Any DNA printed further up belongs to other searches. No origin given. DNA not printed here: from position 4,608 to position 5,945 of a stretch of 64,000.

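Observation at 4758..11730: Six-copy head-to-tail array of a 345-aa Gfo/Idh/MocA-type oxidoreductase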

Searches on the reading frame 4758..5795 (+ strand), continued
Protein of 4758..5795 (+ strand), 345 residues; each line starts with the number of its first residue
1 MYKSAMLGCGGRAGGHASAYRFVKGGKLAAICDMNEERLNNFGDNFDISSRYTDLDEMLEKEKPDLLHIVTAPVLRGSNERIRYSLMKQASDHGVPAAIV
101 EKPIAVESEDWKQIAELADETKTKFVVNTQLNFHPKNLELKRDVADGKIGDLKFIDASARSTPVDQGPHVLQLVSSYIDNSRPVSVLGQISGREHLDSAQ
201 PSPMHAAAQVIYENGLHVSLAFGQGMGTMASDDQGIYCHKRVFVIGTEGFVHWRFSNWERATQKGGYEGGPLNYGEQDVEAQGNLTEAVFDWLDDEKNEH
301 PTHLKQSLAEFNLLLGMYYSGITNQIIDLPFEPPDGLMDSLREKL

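Call 57: search_protein_families(library=pfam, proteins=[L091:4698-5675:-, L091:6292-7881:+, L091:9226-10032:-, L091:10791-13325:+, L084:4576-5487:+, L084:5959-6786:+, L084:6891-7715:+, L084:9458-14158:+, L094:6634-7701:+, L094:9011-10018:-], max_evalue=0.00001)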
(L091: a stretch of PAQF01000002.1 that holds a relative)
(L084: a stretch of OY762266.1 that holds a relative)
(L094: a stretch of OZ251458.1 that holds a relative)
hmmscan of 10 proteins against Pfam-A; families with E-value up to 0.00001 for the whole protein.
L091:4698-5675:- (325 aa): 2 families
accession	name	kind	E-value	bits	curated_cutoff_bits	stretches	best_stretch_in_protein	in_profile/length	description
PF03786.19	UxuA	-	1.9e-54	185.2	23.7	1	15-321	16-350/352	D-mannonate dehydratase (UxuA)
PF01261.30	AP_endonuc_2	-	3e-13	50.5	31.1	1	18-291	3-226/249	Xylose isomerase-like TIM barrel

L091:6292-7881:+ (529 aa): 3 families
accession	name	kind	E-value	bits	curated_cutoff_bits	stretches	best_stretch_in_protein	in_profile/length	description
PF02776.23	TPP_enzyme_N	-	5.7e-40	136.2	26.8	1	11-128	2-116/119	Thiamine pyrophosphate enzyme, N-terminal TPP binding domain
PF00205.28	TPP_enzyme_M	-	2.9e-37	127.9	30.4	1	200-331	1-137/137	Thiamine pyrophosphate enzyme, central domain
PF02775.26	TPP_enzyme_C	-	1.1e-36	126.3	21.9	1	390-526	11-151/151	Thiamine pyrophosphate enzyme, C-terminal TPP binding domain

L091:9226-10032:- (268 aa): 3 families
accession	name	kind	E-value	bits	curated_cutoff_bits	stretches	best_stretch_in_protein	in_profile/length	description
PF13561.12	adh_short_C2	-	1.2e-61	208.8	27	1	29-265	6-235/236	Enoyl-(Acyl carrier protein) reductase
PF00106.31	adh_short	-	5e-55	186.4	26.6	1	20-211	1-190/195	short chain dehydrogenase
PF08659.16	KR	-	1.2e-10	42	22.6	1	22-203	3-178/180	KR domain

L091:10791-13325:+ (844 aa): 1 family
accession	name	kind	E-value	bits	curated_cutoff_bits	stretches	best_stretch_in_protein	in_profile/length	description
PF00246.29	Peptidase_M14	-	3.7e-15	56.7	21.6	1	32-165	4-117/286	Zinc carboxypeptidase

L084:4576-5487:+ (303 aa): 1 family
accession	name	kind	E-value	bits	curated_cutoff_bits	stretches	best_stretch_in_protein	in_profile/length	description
PF14261.11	DUF4351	-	1.7e-08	34.8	25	1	240-295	1-55/59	Domain of unknown function (DUF4351)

L084:5959-6786:+ (275 aa): 1 family
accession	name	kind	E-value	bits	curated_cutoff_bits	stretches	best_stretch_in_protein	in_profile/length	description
PF05721.19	PhyH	-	5.5e-34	118.7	22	1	35-227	1-211/213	Phytanoyl-CoA dioxygenase (PhyH)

L084:6891-7715:+ (274 aa): 2 families
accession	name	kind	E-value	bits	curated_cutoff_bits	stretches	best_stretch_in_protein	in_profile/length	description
PF05721.19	PhyH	-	1.1e-20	75.3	22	1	12-210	1-212/213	Phytanoyl-CoA dioxygenase (PhyH)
PF07350.19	Gig2-like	-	2.1e-06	27.2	27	0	185-232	318-366/408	Gig2-like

L084:9458-14158:+ (1566 aa): 7 families
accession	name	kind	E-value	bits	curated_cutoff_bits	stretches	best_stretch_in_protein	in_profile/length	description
PF13195.11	DUF4011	-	3.1e-45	154.4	22.2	1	17-183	1-158/158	Protein of unknown function (DUF4011)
PF18741.7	MTES_1575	-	6.5e-38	129.2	38.2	1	1249-1346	1-96/96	REase_MTES_1575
PF13086.12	AAA_11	-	6.7e-16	59.3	27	2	298-359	3-72/257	AAA domain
PF11784.13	DUF3320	-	8.1e-16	58.2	25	1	1404-1450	3-50/50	Protein of unknown function (DUF3320)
PF13087.12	AAA_12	-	2.8e-12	47.1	27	1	1008-1203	4-193/195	AAA domain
PF13245.12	AAA_19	-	8e-09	36.2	25.1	0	301-358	1-60/134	AAA domain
PF13604.12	AAA_30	-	8.8e-08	32.5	27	0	299-360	4-67/191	AAA domain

L094:6634-7701:+ (355 aa): 3 families
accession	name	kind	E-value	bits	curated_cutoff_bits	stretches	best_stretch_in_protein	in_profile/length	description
PF00107.32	ADH_zinc_N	-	6.7e-28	97.7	31.8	1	187-314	1-127/129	Zinc-binding dehydrogenase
PF08240.17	ADH_N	-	1.6e-15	57.7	23.5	1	40-148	2-104/104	Alcohol dehydrogenase GroES-like domain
PF13602.12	ADH_zinc_N_2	-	3.2e-08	35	27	1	219-351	1-134/134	Zinc-binding dehydrogenase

L094:9011-10018:- (335 aa): 7 families
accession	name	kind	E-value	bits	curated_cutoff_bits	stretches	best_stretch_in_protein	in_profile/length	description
PF01370.27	Epimerase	-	1.5e-25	90.4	20.9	1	3-263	1-240/240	NAD dependent epimerase/dehydratase family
PF13460.12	NAD_binding_10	-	5e-15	56.3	27.2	1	7-173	1-150/184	NAD(P)H-binding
PF16363.11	GDP_Man_Dehyd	-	3e-12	47.1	27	1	4-189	1-202/332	GDP-mannose 4,6 dehydratase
PF01073.25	3Beta_HSD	-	1.1e-11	44.8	22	1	4-153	1-160/280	3-beta hydroxysteroid dehydrogenase/isomerase family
PF07993.18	NAD_binding_4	-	5.1e-11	42.7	20.1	1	63-172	86-210/258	Male sterility protein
PF04321.23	RmlD_sub_bind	-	1.3e-10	41.2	27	1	1-174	1-156/287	RmlD substrate binding domain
PF05368.20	NmrA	-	2e-08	34.6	27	1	2-108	4-106/298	NmrA-like family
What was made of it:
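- Tried and rejected: L094 has a zinc alcohol dehydrogenase and an epimerase (call 57).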

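Call 64: search_solved_structures(query=A1, max_evalue=0.00001, show_alignments=4)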
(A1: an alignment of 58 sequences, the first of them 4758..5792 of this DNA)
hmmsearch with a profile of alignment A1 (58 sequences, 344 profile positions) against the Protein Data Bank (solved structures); distinct sequences matched with E-value up to 0.00001: 99 (the best 60 are shown).
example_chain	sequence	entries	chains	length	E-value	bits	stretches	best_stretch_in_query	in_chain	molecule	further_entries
5uhw_A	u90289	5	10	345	6e-40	141.1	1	1-151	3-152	Oxidoreductase protein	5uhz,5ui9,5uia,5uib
9m3d_B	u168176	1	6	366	2.4e-37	132.5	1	1-154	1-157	DgpA1 from W974-1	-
7xr9_A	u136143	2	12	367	7.7e-35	124.3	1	1-154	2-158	DgpA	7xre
3q2k_A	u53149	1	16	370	1.1e-34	123.8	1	3-153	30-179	oxidoreductase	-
3q2i_A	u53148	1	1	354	3.5e-34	122.1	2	3-153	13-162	dehydrogenase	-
3db2_A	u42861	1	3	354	3.6e-32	115.5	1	6-153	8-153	putative NADPH-dependent oxidoreductase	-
3ezy_A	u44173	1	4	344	5e-32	115.1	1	3-326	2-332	Dehydrogenase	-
4hkt_A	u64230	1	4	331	6.8e-32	114.6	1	2-325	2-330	Inositol 2-dehydrogenase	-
9m37_A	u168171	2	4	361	2.4e-31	112.8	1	3-153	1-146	P581a DgpA2 and isoorientin complex structure | Gfo/Idh/MocA family protein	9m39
3cea_A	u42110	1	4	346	1.7e-30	110.1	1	3-152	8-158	Myo-inositol 2-dehydrogenase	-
3moi_A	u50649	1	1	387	1e-29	107.5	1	3-152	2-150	Probable dehydrogenase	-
3e18_A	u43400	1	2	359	4.3e-27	98.9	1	2-151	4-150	oxidoreductase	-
5a02_A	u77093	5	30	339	9.3e-26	94.5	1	6-151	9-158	ALDOSE-ALDOSE OXIDOREDUCTASE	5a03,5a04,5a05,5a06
6jw6_A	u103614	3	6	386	1e-25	94.3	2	4-153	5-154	Dehydrogenase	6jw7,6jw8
7wzd_A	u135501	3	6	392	2e-25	93.4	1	5-153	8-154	4,5-dihydroxyphthalate dehydrogenase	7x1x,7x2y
8qc2_A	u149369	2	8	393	1.4e-24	90.5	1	3-152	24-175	Gfo/Idh/MocA family oxidoreductase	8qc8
8qc3_A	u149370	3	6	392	1.9e-22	83.6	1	3-151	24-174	Oxidoreductase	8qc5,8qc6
8zn9_A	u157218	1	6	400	2.4e-19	73.3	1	4-136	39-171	Oxidoreductase, putative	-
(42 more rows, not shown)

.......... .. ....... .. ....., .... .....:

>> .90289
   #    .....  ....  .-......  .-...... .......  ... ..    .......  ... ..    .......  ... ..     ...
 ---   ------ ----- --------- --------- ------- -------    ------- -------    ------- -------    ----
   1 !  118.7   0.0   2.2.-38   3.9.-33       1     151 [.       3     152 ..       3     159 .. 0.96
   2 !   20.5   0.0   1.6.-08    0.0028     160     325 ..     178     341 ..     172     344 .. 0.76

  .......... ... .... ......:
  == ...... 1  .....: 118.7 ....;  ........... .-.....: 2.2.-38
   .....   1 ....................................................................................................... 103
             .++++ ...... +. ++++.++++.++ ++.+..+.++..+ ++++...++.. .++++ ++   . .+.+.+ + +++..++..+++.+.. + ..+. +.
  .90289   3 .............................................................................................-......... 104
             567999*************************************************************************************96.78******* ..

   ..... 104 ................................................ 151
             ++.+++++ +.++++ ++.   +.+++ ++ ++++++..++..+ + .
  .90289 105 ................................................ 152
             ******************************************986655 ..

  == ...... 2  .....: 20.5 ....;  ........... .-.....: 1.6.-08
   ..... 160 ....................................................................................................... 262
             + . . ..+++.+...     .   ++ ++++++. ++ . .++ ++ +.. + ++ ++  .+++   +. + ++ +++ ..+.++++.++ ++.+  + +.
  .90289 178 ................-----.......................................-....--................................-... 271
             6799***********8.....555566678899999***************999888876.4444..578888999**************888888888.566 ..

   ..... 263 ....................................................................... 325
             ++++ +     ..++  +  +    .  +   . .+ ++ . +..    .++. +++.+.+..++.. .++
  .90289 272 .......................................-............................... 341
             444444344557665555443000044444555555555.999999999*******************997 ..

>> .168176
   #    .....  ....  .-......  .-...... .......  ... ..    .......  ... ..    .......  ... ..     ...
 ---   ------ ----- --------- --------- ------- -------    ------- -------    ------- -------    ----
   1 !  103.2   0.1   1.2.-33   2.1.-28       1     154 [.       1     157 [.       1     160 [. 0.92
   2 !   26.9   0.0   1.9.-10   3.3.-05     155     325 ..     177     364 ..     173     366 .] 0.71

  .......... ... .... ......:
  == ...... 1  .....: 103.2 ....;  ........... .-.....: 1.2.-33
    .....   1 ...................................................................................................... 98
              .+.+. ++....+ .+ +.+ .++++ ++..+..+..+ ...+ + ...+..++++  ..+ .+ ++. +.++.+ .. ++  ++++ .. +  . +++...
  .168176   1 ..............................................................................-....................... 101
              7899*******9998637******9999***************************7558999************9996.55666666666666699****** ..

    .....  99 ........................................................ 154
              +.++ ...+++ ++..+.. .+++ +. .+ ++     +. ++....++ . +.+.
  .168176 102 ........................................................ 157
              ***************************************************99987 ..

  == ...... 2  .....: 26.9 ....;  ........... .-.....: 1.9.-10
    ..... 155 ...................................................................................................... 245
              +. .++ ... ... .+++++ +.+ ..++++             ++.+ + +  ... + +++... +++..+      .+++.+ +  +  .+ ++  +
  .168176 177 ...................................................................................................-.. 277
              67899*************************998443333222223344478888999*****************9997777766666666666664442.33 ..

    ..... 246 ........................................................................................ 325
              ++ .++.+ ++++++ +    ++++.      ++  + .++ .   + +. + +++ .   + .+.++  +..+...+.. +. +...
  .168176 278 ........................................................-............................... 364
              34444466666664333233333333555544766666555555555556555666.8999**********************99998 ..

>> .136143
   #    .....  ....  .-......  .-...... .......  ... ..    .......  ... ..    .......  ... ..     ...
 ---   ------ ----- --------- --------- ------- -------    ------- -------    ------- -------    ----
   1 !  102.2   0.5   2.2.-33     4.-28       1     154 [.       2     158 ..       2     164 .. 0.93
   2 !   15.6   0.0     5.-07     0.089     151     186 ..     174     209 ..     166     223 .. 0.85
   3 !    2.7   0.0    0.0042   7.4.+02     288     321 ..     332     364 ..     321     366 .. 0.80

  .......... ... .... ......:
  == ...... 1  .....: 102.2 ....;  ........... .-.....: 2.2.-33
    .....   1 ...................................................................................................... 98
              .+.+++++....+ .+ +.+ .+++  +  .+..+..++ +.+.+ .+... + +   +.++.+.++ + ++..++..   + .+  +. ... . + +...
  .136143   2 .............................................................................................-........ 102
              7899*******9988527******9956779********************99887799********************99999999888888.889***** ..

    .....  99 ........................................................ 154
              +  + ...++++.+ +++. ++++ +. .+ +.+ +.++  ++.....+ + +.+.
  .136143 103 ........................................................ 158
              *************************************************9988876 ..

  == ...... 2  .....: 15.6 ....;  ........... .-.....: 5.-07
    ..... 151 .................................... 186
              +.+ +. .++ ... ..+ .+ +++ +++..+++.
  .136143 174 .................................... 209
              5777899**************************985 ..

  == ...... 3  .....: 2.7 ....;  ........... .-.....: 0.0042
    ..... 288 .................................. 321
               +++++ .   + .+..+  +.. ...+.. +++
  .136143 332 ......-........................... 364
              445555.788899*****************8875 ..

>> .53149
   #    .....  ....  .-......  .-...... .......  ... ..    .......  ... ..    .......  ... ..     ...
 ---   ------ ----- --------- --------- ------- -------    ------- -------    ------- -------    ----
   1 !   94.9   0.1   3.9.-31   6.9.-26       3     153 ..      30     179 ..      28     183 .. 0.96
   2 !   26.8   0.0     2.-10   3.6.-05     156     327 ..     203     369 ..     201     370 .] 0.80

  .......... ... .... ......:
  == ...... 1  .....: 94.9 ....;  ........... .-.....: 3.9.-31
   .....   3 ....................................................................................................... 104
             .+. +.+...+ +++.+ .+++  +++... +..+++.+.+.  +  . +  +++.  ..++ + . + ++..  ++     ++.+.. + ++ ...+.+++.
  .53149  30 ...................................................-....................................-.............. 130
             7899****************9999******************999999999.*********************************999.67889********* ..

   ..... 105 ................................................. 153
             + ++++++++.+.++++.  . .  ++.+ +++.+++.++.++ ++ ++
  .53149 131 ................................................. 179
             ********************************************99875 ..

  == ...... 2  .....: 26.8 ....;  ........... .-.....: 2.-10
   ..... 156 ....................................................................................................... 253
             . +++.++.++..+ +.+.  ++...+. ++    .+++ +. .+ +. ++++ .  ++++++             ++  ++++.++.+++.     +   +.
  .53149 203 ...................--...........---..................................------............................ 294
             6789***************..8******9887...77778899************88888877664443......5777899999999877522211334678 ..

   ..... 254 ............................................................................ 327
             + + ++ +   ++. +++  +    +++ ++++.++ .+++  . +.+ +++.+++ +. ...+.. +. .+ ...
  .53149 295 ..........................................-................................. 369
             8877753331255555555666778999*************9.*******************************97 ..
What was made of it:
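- On Gfo/Idh/MocA oxidoreductase superfamily: WlbA also has N at this position (call 64).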

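Call 77: search_protein_families(library=pfam, proteins=[L002:12775-13641:+, L002:13638-15233:+, L002:15271-16074:-, L002:16394-18106:-, L049:5410-6177:-, L049:6262-9336:-], max_evalue=0.00001)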
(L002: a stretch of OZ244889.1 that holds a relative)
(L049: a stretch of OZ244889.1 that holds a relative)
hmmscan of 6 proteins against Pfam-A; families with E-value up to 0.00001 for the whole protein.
L002:12775-13641:+ (288 aa): 1 family
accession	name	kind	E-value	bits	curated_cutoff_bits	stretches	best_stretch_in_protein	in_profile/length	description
PF01261.30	AP_endonuc_2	-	2.6e-46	158.8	31.1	1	40-286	3-248/249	Xylose isomerase-like TIM barrel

L002:13638-15233:+ (531 aa): 0 families

L002:15271-16074:- (267 aa): 2 families
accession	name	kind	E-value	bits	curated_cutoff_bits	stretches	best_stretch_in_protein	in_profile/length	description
PF21347.3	DUF3108_like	-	5.5e-09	36.6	27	1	151-204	135-187/199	DUF3108-like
PF00404.24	Dockerin_1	-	1.3e-07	32.2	22.9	0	245-264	2-21/57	Dockerin type I domain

L002:16394-18106:- (570 aa): 3 families
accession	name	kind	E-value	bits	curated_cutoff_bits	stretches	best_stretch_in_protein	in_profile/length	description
PF21347.3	DUF3108_like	-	2e-09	38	27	1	154-206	135-186/199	DUF3108-like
PF13860.13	FlgD_ig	-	3.5e-09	36.9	27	1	495-557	17-75/79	FlgD Ig-like domain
PF18962.6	Por_Secre_tail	-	1.1e-06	29.2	27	0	482-568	2-75/75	Secretion system C-terminal sorting domain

L049:5410-6177:- (255 aa): 2 families
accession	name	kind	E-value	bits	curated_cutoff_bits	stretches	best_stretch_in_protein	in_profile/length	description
PF18742.7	DpnII-MboI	-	7.9e-54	181.7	27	1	108-254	2-149/150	REase_DpnII-MboI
PF10083.14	DUF2321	-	2.2e-21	76.6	24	1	11-96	2-86/157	Uncharacterized protein conserved in bacteria (DUF2321)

L049:6262-9336:- (1024 aa): 4 families
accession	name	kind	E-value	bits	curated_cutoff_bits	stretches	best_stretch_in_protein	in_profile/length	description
PF18135.7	Type_ISP_C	-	2.8e-108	362.5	25.9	1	659-1001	2-341/342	Type ISP C-terminal specificity domain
PF22240.1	ISP_coupler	-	1.4e-17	64.7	27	1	167-282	9-123/126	Type ISP restriction-modification enzyme, coupler domain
PF02384.22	N6_Mtase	-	1.4e-10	41.4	20.4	1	289-540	5-205/311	N-6 DNA Methylase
PF07669.17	Eco57I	-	5.9e-09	36.7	25.3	1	445-550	74-167/171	Eco57I restriction-modification methylase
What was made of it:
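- On DgpA-type glycoside 3-oxidoreductase: A TIM-barrel gene follows c2 only at the rearranged junction in L002 (call 77).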
